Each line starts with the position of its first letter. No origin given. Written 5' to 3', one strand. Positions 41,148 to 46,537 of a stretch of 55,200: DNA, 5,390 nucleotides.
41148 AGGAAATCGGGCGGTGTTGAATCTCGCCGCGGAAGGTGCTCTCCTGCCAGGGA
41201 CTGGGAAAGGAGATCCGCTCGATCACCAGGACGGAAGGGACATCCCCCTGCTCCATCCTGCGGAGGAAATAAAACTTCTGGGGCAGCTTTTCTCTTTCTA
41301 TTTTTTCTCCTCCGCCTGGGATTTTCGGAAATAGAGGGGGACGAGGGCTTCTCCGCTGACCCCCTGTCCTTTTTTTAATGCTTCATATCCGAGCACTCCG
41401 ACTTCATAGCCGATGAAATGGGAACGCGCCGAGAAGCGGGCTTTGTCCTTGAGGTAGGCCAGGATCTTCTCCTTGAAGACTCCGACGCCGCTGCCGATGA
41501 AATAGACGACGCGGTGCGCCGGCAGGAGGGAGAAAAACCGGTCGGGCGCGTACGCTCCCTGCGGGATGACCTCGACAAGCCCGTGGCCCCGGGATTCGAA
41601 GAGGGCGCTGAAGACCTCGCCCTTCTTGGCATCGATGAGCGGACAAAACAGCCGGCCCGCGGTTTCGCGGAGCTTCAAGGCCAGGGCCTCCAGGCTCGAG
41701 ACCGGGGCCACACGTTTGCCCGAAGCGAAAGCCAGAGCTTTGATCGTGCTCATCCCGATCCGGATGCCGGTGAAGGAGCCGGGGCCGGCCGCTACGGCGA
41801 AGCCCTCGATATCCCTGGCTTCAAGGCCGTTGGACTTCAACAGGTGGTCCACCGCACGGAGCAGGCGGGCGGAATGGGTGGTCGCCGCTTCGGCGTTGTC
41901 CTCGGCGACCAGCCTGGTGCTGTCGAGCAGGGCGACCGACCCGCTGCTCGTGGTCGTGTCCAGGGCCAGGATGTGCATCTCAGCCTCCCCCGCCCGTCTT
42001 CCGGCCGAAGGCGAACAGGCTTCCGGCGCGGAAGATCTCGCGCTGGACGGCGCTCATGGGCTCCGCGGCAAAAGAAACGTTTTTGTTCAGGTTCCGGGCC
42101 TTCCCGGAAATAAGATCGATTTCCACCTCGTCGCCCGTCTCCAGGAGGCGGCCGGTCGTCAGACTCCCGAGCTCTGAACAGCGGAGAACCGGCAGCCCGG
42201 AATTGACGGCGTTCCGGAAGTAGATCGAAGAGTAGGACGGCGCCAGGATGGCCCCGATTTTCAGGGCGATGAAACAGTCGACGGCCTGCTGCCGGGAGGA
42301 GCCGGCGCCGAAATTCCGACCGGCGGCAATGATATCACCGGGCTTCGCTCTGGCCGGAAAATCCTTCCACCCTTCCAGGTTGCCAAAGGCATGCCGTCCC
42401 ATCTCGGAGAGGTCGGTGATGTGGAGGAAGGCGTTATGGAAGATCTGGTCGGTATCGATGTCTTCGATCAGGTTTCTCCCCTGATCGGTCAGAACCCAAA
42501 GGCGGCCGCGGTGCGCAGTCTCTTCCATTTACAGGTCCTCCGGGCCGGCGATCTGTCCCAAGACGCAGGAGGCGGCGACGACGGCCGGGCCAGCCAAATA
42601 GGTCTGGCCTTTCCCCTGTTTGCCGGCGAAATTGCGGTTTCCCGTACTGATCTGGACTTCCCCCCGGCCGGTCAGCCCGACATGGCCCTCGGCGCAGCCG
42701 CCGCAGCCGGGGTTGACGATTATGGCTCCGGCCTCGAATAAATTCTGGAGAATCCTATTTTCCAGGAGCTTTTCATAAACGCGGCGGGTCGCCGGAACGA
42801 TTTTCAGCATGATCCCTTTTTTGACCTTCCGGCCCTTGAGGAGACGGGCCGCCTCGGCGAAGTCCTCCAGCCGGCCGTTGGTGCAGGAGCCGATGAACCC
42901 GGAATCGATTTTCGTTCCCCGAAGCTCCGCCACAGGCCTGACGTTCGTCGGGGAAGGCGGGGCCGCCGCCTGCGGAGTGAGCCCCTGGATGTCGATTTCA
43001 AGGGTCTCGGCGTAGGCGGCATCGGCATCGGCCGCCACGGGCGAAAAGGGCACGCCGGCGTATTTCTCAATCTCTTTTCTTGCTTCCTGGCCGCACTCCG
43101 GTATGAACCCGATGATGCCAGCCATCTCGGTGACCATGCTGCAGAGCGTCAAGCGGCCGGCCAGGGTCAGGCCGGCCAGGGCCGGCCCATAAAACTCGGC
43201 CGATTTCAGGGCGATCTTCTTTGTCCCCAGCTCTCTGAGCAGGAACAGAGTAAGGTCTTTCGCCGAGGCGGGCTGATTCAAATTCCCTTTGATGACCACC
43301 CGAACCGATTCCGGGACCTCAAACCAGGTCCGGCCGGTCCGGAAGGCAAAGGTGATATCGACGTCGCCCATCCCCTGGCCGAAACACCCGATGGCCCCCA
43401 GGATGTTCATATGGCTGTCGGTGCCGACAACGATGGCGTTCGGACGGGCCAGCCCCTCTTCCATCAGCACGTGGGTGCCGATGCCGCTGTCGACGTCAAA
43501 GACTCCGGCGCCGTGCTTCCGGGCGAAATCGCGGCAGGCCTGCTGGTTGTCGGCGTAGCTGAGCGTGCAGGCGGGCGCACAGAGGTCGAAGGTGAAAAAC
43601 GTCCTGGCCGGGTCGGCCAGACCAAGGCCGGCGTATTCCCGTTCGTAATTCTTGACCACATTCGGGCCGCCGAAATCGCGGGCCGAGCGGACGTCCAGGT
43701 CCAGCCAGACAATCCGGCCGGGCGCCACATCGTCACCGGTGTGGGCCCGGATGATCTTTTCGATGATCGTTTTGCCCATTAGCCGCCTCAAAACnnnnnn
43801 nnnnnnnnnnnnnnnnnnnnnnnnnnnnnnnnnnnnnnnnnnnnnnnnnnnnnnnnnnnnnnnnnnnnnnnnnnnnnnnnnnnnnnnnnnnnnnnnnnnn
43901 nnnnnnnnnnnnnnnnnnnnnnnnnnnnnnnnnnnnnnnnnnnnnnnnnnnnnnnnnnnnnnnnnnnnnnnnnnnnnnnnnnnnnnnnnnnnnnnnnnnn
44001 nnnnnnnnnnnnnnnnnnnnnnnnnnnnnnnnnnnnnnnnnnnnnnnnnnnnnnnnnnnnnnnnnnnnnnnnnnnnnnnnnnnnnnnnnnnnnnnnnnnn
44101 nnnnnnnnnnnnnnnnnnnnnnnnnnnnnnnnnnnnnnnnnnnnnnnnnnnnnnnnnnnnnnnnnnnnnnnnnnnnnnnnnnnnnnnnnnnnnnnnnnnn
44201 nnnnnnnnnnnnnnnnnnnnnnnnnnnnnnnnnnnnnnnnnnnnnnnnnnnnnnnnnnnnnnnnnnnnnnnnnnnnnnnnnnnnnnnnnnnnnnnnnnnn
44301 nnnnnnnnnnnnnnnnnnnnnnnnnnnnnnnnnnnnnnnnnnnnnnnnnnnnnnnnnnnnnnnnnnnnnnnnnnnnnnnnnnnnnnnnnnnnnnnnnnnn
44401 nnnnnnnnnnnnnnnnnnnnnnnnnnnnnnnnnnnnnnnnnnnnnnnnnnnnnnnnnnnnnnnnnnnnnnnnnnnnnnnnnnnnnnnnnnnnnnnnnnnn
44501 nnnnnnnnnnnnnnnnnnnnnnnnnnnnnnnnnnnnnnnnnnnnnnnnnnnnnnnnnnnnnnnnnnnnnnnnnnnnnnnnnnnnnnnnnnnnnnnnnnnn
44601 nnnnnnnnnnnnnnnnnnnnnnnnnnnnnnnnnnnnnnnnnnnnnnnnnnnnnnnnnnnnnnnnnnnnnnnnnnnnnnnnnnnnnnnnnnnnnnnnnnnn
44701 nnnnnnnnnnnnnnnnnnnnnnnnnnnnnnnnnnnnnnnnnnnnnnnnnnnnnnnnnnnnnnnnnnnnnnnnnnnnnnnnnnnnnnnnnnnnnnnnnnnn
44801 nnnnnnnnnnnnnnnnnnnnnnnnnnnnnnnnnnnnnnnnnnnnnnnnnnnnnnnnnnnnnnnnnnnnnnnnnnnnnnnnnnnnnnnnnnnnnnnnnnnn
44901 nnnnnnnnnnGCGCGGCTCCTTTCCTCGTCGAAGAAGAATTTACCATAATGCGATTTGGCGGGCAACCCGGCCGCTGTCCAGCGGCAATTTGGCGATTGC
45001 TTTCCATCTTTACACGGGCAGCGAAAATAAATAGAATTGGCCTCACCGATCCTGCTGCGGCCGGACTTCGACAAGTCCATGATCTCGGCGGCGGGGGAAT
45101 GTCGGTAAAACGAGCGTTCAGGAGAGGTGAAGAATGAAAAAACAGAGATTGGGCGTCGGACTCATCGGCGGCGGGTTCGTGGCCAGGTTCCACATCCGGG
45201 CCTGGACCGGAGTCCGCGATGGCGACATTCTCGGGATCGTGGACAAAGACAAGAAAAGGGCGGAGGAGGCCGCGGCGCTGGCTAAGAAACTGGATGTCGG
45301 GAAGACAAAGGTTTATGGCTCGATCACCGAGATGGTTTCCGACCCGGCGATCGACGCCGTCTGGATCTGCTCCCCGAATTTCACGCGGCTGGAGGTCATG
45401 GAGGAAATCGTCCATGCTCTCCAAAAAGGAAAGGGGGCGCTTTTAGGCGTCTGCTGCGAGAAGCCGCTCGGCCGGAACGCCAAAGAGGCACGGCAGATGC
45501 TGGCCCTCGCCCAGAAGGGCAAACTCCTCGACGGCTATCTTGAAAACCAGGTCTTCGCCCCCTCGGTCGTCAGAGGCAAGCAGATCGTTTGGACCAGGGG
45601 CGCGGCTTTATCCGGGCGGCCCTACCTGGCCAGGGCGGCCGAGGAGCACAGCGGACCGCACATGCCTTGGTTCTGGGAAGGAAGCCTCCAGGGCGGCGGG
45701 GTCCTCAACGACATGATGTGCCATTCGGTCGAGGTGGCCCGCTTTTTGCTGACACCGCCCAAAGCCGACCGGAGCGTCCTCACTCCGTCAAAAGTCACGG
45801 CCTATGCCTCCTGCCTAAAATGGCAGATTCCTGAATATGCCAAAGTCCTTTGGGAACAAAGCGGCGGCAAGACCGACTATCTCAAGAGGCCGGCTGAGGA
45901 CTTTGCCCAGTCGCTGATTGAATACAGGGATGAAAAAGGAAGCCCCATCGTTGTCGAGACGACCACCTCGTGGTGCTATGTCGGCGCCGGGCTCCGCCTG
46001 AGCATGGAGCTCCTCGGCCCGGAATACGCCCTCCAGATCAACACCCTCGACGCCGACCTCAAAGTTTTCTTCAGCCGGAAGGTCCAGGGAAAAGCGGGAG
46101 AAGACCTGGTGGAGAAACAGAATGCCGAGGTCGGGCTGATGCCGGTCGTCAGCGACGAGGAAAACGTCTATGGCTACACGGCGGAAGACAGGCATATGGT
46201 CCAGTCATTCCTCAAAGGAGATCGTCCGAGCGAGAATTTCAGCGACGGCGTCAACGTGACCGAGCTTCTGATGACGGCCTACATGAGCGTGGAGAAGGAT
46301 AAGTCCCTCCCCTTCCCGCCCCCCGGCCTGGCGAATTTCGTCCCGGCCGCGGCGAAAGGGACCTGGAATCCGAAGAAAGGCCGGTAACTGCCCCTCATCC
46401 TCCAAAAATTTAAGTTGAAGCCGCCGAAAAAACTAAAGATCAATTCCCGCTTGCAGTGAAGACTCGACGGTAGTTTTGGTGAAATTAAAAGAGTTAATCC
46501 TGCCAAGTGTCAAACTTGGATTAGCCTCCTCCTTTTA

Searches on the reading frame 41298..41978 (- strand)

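Call 15: search_protein_families(library=pfam, proteins=[window:41298-41978:-], max_evalue=0.001)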
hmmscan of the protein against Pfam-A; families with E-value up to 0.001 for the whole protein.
window:41298-41978:- (226 aa): 1 family
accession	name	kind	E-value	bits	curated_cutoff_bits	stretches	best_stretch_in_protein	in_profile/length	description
PF00814.31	TsaD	-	1.4e-26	94.2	24.8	1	30-170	24-189/264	tRNA N6-adenosine threonylcarbamoyltransferase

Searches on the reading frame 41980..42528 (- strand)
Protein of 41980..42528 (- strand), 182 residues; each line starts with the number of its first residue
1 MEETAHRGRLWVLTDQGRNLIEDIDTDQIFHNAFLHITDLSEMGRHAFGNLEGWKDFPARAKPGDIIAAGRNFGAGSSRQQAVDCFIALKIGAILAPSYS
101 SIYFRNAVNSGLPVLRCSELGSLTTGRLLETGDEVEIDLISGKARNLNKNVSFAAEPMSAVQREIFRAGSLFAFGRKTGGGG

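Call 15: search_protein_families(library=pfam, proteins=[window:41980-42528:-], max_evalue=0.001)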
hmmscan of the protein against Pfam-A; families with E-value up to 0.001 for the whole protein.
window:41980-42528:- (182 aa): 1 family
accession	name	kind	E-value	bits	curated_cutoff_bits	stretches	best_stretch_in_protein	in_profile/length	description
PF00694.25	Aconitase_C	-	7.7e-11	42.9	22.8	1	66-116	77-127/131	Aconitase C-terminal domain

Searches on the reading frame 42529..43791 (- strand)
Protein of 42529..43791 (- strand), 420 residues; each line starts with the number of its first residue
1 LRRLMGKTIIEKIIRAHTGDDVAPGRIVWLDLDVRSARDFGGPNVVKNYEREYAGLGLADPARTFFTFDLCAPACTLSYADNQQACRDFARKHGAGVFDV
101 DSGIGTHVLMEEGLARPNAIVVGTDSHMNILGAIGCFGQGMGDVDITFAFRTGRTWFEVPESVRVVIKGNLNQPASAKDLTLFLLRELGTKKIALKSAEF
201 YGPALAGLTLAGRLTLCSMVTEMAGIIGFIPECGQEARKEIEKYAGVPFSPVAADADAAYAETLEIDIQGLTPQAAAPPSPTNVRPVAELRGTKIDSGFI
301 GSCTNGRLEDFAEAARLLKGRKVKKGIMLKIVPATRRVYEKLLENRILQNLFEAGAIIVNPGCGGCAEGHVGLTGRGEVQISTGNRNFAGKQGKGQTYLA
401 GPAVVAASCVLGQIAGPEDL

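Call 15: search_protein_families(library=pfam, proteins=[window:42529-43791:-], max_evalue=0.001)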
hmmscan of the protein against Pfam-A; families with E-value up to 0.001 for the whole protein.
window:42529-43791:- (420 aa): 1 family
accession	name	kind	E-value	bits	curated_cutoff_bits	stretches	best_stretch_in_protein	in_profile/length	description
PF00330.25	Aconitase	-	1.8e-68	232.1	28.7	2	86-289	90-305/463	Aconitase family (aconitate hydratase)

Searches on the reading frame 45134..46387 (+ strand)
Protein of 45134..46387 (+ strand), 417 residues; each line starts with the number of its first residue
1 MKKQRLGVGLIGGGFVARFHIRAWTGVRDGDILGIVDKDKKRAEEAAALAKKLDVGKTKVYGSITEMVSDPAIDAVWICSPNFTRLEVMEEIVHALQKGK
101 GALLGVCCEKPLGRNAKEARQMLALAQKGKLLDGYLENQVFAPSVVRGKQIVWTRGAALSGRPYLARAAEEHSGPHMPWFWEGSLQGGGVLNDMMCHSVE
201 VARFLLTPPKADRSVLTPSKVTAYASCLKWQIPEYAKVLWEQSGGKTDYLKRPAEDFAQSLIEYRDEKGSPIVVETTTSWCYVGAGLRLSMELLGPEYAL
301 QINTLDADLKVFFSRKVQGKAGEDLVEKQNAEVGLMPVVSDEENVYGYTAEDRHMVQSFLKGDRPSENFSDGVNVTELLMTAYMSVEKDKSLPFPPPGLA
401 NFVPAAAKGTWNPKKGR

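Call 15: search_protein_families(library=pfam, proteins=[window:45134-46387:+], max_evalue=0.001)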
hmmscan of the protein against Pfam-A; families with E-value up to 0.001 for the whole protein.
window:45134-46387:+ (417 aa): 2 families
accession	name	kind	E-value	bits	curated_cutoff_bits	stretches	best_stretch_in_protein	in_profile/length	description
PF01408.29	GFO_IDH_MocA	-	5.4e-20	72.7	24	1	7-129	2-112/120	Oxidoreductase family, NAD-binding Rossmann fold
PF22725.1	GFO_IDH_MocA_C3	-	2.2e-08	34.6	27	1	161-283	14-107/124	GFO/IDH/MocA C-terminal domain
